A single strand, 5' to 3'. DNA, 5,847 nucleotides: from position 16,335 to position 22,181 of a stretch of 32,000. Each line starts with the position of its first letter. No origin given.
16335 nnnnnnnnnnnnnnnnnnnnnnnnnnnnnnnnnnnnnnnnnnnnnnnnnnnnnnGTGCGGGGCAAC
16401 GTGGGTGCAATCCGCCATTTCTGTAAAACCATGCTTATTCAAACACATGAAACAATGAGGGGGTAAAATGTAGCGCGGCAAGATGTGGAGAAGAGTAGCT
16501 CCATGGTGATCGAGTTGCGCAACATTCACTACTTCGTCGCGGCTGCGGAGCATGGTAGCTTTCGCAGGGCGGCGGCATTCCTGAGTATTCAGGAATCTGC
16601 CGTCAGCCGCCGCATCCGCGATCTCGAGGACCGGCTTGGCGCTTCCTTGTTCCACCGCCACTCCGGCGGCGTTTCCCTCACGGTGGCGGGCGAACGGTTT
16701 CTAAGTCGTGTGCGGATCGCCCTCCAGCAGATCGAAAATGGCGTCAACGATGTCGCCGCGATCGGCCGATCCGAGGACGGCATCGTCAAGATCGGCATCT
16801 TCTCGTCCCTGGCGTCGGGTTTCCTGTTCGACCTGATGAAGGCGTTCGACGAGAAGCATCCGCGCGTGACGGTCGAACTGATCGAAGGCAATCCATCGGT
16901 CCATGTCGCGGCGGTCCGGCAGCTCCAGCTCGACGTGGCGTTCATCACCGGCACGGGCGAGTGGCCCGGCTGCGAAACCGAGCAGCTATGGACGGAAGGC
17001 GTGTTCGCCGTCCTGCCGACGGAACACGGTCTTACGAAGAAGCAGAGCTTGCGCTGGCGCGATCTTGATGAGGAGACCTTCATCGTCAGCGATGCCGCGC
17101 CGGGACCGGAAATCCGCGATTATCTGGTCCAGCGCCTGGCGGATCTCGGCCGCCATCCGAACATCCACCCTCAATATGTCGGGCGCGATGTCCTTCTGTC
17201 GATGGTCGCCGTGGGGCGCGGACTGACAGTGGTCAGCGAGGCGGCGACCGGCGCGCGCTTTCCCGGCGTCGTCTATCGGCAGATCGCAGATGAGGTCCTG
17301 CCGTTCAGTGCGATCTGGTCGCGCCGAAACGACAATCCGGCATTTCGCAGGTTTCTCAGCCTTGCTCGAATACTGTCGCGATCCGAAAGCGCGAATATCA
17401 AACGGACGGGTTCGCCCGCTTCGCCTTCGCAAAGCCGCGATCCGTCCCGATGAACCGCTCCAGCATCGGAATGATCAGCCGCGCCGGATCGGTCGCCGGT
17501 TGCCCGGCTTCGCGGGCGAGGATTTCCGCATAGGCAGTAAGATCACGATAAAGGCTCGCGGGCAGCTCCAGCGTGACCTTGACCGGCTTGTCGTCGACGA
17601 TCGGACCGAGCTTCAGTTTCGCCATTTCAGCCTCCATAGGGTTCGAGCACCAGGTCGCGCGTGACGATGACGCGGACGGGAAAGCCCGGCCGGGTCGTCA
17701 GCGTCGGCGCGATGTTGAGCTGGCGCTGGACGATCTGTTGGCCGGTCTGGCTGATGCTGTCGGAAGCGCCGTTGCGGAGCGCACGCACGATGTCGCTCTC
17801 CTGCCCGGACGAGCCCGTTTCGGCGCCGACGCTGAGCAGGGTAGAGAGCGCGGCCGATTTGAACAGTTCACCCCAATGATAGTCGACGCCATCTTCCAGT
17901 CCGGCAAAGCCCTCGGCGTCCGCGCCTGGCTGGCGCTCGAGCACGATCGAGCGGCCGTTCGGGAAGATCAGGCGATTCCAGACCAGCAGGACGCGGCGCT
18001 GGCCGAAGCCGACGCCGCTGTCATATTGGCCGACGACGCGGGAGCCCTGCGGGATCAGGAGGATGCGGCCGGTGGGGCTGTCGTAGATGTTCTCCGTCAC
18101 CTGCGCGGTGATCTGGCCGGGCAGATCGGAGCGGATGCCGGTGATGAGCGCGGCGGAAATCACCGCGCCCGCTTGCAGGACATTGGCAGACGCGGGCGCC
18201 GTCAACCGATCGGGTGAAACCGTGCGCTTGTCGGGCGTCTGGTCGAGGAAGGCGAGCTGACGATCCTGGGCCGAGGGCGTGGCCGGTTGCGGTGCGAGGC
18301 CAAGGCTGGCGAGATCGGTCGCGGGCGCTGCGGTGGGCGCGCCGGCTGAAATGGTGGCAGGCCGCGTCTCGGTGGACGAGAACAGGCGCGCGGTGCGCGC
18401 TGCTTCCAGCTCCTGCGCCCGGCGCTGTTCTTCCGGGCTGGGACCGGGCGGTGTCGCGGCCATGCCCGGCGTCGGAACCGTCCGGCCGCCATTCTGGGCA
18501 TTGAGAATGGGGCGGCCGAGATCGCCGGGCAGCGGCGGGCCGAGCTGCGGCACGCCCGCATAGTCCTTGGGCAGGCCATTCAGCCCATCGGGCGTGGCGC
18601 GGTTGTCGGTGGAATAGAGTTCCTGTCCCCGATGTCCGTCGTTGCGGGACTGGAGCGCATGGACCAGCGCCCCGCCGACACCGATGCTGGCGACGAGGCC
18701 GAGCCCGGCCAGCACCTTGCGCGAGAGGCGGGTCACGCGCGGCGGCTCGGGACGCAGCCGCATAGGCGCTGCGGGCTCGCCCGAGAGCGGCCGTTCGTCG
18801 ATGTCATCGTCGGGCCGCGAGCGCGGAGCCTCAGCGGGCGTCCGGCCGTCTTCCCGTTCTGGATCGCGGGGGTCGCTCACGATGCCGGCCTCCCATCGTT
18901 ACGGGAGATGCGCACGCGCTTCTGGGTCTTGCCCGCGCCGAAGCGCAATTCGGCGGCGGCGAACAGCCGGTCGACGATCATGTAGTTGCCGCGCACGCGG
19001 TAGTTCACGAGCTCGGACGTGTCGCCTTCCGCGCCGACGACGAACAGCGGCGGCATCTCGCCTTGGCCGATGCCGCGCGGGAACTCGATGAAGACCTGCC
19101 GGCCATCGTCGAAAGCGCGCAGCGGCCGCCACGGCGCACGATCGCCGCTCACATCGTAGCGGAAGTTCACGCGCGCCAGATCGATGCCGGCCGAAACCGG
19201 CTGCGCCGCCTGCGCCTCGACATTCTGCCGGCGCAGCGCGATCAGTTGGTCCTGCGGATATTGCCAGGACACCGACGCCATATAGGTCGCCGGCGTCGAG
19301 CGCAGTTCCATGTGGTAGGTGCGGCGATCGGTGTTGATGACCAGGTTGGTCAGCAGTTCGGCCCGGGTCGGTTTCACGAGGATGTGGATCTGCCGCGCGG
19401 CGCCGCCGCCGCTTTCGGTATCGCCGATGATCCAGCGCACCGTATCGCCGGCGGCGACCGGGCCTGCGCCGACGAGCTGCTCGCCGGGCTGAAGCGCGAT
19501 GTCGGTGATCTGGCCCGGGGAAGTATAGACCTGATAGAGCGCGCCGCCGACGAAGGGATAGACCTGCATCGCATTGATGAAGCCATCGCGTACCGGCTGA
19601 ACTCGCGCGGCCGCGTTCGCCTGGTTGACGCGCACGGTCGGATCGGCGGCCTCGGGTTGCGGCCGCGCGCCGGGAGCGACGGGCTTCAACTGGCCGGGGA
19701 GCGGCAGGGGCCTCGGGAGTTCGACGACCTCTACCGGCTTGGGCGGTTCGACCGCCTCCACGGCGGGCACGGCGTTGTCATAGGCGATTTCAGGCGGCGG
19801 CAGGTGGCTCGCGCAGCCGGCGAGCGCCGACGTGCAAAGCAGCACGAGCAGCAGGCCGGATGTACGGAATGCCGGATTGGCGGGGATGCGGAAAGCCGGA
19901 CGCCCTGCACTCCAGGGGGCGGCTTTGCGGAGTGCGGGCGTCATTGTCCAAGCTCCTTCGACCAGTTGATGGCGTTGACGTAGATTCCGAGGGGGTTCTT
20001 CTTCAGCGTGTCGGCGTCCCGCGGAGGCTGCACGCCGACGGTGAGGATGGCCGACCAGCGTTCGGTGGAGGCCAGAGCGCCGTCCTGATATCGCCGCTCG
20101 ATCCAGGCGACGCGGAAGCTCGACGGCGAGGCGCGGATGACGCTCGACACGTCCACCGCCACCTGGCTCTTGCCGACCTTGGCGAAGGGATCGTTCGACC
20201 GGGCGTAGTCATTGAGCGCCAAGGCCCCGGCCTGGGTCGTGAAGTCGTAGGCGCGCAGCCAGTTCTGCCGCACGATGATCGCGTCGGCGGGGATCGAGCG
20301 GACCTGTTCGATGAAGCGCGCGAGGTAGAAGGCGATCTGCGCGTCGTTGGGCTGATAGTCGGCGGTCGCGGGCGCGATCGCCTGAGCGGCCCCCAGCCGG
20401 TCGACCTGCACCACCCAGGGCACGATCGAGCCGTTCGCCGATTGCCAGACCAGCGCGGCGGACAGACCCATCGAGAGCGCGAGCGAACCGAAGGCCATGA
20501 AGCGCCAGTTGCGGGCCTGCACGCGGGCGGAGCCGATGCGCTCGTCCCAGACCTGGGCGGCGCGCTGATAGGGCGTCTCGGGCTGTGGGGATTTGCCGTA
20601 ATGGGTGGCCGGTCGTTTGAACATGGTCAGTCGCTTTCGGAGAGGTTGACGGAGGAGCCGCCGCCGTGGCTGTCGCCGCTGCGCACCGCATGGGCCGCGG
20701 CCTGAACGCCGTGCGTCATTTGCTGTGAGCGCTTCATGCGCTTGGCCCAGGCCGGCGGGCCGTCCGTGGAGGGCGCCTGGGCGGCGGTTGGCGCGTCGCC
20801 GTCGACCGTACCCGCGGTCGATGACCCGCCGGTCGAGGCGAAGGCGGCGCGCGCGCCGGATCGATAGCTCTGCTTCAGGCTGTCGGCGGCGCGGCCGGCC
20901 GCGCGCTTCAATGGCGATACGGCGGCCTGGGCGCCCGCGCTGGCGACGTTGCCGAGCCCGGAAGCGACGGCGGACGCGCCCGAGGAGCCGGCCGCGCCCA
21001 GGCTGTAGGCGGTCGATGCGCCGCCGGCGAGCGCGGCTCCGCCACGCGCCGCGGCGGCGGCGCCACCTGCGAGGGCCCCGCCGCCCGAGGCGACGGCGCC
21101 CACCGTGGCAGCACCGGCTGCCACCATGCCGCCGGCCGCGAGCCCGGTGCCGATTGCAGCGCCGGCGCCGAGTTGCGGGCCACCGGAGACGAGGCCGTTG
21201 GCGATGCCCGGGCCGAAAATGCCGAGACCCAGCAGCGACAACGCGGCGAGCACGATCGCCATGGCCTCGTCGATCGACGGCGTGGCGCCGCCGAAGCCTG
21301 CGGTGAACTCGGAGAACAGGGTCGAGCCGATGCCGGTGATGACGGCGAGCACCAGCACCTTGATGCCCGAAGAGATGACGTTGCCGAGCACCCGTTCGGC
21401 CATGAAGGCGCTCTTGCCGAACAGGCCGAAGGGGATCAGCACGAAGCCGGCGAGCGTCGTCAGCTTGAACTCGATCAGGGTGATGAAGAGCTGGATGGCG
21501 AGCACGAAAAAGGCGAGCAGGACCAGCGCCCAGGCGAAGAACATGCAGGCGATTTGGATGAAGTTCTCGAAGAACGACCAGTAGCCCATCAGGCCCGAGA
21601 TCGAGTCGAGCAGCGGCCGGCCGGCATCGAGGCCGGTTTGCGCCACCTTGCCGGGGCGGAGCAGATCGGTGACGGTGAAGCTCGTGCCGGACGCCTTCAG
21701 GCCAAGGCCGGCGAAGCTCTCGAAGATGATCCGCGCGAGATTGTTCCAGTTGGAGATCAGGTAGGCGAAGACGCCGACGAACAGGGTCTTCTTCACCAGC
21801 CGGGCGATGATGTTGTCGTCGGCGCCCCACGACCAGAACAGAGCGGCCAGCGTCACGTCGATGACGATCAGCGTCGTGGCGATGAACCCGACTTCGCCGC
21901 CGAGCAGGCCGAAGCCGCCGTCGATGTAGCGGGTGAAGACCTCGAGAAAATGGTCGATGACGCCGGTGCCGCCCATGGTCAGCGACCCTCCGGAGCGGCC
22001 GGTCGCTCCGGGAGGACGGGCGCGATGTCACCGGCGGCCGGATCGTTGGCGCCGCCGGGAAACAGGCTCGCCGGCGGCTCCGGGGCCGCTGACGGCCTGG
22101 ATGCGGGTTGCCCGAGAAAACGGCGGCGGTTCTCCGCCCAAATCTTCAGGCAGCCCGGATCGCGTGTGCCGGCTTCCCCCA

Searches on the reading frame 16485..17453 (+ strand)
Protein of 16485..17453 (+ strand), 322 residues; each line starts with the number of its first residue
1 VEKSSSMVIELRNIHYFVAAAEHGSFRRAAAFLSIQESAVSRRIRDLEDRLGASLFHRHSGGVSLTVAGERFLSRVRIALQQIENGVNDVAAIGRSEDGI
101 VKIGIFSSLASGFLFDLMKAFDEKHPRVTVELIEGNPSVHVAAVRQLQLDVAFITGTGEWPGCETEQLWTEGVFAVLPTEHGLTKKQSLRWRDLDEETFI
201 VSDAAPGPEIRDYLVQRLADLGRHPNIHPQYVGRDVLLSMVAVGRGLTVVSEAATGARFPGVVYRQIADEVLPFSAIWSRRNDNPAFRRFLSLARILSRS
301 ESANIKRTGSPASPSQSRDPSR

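Call 3: search_protein_families(library=pfam, proteins=[window:16485-17453:+], max_evalue=0.01)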
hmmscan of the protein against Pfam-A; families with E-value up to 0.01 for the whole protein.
window:16485-17453:+ (322 aa): 2 families
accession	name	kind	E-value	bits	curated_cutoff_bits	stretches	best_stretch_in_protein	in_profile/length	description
PF03466.25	LysR_substrate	-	8.1e-35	120.5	28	1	96-294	3-204/209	LysR substrate binding domain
PF00126.33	HTH_1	-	6.9e-22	77.6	26.6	1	11-70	1-60/60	Bacterial regulatory helix-turn-helix protein, lysR family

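Call 4: search_protein_families(library=padloc, proteins=[window:16485-17453:+], max_evalue=0.01)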
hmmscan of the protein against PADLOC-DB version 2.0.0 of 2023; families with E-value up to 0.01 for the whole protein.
window:16485-17453:+ (322 aa): 0 families

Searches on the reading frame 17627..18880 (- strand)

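Call 67: search_protein_families(library=pfam, proteins=[window:17627-18880:-], max_evalue=0.00001)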
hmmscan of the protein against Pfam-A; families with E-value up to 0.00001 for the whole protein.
window:17627-18880:- (417 aa): 1 family
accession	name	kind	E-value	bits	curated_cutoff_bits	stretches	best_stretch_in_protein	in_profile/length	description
PF03743.19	TrbI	-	5.4e-67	225.7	35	1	234-412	1-188/188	Bacterial conjugation TrbI-like protein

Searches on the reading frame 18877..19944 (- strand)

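Call 67: search_protein_families(library=pfam, proteins=[window:18877-19944:-], max_evalue=0.00001)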
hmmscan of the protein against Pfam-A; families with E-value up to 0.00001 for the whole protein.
window:18877-19944:- (355 aa): 1 family
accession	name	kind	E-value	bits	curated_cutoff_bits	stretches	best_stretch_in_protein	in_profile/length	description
PF03524.21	CagX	-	2.2e-70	236.9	34.2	1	124-348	1-197/198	Conjugal transfer protein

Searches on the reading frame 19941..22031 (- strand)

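Call 67: search_protein_families(library=pfam, proteins=[window:19941-22031:-], max_evalue=0.00001)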
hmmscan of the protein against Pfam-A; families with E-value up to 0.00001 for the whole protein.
window:19941-22031:- (696 aa): 1 family
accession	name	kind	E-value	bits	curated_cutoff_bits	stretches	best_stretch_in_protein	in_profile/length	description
PF04335.19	VirB8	-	3.1e-67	227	23.2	1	490-693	1-213/213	VirB8 protein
